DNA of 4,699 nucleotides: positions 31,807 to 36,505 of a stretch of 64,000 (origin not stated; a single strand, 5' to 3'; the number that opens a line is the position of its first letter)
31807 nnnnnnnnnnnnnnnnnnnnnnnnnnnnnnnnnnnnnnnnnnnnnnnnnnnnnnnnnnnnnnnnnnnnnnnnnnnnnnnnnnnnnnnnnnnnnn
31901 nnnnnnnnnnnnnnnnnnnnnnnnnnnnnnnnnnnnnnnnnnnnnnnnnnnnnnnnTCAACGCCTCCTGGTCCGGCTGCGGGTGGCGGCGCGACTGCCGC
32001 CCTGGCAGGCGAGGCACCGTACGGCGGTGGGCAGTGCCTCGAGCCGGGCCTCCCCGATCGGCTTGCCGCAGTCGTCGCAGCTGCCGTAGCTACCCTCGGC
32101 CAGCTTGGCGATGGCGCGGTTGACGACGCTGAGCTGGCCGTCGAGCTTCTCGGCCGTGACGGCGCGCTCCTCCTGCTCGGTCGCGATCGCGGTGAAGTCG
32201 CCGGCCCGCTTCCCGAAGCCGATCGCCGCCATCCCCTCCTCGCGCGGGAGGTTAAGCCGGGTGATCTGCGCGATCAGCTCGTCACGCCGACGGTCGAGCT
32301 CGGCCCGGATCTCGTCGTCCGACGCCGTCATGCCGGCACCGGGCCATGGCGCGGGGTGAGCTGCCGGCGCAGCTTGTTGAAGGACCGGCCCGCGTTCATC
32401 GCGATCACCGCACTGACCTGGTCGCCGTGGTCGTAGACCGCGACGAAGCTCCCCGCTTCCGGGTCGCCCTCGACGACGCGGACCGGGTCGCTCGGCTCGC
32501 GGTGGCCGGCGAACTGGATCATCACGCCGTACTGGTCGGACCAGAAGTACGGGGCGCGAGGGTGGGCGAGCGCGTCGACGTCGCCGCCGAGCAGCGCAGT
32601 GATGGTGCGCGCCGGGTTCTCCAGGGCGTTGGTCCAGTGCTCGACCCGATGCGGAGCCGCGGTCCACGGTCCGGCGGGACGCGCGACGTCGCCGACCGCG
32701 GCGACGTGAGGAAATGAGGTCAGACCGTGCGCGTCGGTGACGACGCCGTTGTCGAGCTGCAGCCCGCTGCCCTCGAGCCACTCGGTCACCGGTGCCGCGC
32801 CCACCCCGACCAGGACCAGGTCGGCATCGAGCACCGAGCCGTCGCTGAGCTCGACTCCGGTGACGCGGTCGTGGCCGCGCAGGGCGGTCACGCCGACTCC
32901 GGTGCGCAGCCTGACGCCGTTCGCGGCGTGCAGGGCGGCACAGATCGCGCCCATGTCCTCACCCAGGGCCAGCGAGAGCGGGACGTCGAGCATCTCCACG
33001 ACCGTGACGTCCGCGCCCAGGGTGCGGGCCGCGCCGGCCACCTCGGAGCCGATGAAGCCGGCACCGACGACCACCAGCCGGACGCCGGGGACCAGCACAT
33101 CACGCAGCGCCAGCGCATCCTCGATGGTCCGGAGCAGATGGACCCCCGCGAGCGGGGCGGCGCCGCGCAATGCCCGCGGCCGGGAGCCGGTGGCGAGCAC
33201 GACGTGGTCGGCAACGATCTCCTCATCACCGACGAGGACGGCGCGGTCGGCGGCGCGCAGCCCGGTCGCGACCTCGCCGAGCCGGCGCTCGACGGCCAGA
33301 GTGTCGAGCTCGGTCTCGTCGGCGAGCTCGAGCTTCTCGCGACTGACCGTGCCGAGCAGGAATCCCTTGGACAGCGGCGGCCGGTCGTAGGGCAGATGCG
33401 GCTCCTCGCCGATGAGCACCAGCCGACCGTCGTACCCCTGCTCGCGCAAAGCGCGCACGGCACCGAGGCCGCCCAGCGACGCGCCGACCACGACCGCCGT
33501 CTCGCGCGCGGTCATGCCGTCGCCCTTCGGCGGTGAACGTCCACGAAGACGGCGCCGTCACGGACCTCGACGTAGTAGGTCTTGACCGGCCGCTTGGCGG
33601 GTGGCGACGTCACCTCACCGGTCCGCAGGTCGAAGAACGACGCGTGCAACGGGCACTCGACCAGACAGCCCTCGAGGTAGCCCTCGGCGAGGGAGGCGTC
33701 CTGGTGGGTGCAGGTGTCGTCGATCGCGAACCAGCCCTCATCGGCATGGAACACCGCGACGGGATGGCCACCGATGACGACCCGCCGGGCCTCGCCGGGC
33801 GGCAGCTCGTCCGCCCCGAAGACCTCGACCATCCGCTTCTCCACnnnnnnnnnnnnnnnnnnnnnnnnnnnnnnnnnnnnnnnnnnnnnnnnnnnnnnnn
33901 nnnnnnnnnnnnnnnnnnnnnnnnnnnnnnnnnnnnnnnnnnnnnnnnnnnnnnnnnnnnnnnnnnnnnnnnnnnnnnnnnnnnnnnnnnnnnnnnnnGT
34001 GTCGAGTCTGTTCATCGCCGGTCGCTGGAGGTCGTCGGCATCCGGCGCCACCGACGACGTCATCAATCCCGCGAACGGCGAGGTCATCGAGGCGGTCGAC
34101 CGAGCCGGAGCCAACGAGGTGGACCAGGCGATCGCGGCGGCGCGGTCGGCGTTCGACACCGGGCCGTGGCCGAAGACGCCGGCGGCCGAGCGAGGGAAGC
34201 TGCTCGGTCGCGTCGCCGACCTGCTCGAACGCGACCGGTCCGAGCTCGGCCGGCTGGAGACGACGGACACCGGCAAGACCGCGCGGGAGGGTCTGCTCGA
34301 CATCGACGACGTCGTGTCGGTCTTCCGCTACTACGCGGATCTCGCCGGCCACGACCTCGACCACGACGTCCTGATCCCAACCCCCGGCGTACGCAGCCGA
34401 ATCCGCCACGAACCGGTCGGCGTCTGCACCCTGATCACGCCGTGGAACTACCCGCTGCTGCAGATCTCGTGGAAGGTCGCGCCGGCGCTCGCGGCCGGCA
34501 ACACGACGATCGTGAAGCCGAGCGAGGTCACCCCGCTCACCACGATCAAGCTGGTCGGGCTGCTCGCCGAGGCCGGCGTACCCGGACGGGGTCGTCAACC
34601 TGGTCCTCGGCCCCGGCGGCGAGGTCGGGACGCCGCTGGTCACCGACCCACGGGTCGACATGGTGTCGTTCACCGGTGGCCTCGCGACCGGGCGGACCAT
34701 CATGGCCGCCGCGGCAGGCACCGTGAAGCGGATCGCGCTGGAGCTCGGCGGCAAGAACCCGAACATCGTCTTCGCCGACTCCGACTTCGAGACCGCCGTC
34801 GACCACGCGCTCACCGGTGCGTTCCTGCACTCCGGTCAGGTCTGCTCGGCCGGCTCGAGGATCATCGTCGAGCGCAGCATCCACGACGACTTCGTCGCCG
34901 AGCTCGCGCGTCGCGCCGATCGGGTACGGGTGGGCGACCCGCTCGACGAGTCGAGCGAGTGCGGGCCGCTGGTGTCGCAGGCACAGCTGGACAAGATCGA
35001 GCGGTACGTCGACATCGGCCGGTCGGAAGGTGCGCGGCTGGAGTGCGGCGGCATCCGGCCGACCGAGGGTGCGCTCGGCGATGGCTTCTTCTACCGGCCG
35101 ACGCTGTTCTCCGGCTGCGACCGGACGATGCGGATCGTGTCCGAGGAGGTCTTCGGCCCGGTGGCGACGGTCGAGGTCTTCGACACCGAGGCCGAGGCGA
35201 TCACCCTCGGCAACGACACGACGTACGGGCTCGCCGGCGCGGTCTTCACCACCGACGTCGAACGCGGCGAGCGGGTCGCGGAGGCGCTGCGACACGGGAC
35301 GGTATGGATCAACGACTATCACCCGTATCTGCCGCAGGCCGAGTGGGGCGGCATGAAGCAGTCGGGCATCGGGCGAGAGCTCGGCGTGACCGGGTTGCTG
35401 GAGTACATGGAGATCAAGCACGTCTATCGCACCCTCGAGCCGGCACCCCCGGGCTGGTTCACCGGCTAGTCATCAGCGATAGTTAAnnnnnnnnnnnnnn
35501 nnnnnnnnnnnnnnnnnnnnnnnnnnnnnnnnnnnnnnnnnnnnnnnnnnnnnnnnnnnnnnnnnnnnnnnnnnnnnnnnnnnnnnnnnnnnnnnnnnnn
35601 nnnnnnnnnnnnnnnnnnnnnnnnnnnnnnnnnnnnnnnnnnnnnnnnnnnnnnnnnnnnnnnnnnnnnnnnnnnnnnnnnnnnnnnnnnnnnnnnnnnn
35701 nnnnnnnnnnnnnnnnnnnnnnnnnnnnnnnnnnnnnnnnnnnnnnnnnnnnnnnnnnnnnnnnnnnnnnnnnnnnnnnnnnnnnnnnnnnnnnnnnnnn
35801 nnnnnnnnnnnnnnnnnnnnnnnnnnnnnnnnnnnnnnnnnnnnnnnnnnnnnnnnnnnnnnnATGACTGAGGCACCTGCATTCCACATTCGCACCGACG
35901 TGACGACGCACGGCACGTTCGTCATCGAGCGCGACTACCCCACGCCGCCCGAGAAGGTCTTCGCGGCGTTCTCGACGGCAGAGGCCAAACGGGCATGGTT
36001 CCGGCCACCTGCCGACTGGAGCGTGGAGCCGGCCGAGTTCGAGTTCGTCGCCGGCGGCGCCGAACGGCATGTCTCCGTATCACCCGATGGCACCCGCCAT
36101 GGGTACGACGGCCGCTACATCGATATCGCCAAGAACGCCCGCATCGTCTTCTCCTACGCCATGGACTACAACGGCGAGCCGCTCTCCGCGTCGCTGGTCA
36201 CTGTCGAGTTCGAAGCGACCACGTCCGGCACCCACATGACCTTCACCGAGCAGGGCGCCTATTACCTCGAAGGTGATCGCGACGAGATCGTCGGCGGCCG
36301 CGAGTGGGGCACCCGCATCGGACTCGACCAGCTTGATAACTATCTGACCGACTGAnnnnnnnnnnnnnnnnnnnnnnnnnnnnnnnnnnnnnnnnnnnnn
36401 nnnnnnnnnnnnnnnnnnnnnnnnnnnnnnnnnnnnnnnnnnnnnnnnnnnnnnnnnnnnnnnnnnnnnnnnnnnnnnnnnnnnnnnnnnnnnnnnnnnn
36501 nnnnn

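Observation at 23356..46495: Shared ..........-like box in four promoter regions of the choline/betaine genes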

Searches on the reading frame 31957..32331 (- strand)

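Call 55: search_protein_families(library=pfam, proteins=[window:31957-32331:-])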
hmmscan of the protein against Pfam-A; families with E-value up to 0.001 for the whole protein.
window:31957-32331:- (124 aa): 1 family
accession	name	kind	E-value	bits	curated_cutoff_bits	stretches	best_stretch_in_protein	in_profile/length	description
PF01258.23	zf-dskA_traR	-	8.1e-16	58.2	24.9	1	80-112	1-33/36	Prokaryotic dksA/traR C4-type zinc finger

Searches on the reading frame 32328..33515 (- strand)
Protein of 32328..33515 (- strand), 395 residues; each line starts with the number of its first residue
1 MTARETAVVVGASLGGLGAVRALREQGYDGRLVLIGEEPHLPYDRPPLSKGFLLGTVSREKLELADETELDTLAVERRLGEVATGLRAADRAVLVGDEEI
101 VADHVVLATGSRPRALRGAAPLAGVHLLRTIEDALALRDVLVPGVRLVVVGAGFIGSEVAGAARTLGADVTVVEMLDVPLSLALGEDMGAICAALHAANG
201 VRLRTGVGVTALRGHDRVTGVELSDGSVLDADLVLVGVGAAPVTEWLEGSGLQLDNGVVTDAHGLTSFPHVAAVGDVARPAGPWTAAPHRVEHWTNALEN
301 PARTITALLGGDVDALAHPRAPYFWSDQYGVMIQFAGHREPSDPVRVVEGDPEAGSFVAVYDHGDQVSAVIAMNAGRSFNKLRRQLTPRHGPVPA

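Call 14: search_protein_families(library=pfam, proteins=[window:32328-33515:-])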
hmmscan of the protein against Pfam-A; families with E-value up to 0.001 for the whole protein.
window:32328-33515:- (395 aa): 3 families
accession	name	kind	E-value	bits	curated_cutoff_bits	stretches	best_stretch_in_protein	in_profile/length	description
PF07992.20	Pyr_redox_2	-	4.8e-59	200.6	26.1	1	7-298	3-288/291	Pyridine nucleotide-disulphide oxidoreductase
PF00070.33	Pyr_redox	-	3.4e-18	66.4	22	1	146-225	1-81/82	Pyridine nucleotide-disulphide oxidoreductase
PF14759.12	Reductase_C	-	1.3e-14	54.9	25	1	323-389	1-66/85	Reductase C-terminal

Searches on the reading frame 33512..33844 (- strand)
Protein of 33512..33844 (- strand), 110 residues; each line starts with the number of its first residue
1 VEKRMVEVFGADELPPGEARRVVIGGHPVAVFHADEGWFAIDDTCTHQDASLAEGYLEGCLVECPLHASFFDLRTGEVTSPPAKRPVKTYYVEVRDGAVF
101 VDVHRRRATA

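Call 11: search_protein_families(library=pfam, proteins=[window:33512-33844:-])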
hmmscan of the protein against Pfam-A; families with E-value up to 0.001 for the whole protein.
window:33512-33844:- (110 aa): 2 families
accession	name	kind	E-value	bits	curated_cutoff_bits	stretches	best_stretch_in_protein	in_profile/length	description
PF00355.32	Rieske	-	1.5e-19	70.2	20.3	1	6-90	3-87/88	Rieske [2Fe-2S] domain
PF13806.12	Rieske_2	-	2.2e-15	56.9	27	1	6-101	3-103/104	Rieske-like [2Fe-2S] domain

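Call 34: search_protein_families(library=ncbifam, proteins=[window:33512-33844:-])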
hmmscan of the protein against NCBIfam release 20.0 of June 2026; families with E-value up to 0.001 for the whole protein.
window:33512-33844:- (110 aa): 9 families
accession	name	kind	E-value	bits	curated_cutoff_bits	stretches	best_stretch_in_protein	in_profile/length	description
NF007422.0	PRK09965.1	equivalog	7.8e-42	141.6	113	1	7-107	5-104/106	bifunctional 3-phenylpropionate/cinnamic acid dioxygenase ferredoxin subunit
NF042948.2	3PPDioc_HcaC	equivalog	9.8e-29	99.7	150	1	7-104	5-103/105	3-phenylpropionate/cinnamic acid dioxygenase ferredoxin subunit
NF041683.1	ant_diox_AndAb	equivalog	7.8e-27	93.4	150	1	8-103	5-100/100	anthranilate 1,2-dioxygenase ferredoxin subunit AndAb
TIGR02377.1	MocE_fam_FeS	subfamily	3.6e-20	71.8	136.15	1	8-103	5-101/101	MocE family 2Fe-2S type ferredoxin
TIGR02378.1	nirD_assim_sml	equivalog_domain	5e-15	55.5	74.65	1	7-102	4-104/105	nitrite reductase small subunit NirD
NF041174.1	SDX_Thmprot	equivalog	4.5e-07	30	170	1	29-86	27-84/109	sulredoxin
NF052579.1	BetMthstMoxSdmAMthl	equivalog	1.2e-05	24.5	600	1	12-72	25-86/351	4beta-methylsterol monooxygenase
NF010001.0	PRK13474.1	subfamily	0.00063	19.1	154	1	39-102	101-162/178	cytochrome b6-f complex iron-sulfur subunit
NF045928.1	Cytb6fFeSPetC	equivalog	0.00064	19.1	250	1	39-100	102-162/179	cytochrome b6-f complex iron-sulfur subunit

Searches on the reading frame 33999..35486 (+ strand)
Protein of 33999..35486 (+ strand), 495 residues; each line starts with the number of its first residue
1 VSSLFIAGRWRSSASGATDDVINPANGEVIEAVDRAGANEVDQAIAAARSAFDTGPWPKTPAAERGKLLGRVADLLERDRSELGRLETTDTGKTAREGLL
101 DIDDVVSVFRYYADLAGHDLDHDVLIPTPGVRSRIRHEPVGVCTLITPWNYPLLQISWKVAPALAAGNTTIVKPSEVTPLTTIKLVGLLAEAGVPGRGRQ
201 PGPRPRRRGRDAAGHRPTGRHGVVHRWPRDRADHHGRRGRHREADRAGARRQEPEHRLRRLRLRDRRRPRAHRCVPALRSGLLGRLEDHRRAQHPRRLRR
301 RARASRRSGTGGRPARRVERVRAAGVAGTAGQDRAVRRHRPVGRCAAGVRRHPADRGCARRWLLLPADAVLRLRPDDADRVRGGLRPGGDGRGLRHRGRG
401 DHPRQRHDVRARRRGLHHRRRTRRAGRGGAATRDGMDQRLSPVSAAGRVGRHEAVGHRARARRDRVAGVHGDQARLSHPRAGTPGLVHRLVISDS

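Call 11: search_protein_families(library=pfam, proteins=[window:33999-35486:+])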
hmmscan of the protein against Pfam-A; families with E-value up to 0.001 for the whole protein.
window:33999-35486:+ (495 aa): 1 family
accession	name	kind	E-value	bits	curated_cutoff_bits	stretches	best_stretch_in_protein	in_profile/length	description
PF00171.27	Aldedh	-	1.9e-57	195.3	23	1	10-195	1-182/461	Aldehyde dehydrogenase family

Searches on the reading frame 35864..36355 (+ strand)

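Call 11: search_protein_families(library=pfam, proteins=[window:35864-36355:+])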
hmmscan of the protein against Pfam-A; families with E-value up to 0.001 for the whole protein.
window:35864-36355:+ (163 aa): 2 families
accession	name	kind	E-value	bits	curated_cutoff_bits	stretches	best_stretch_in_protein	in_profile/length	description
PF08327.17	AHSA1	-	3.6e-20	72.9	22.1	1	27-161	2-124/125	Activator of Hsp90 ATPase homolog 1-like protein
PF10604.15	Polyketide_cyc2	-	0.00058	20.6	27.4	1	20-129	5-106/142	Polyketide cyclase / dehydrase and lipid transport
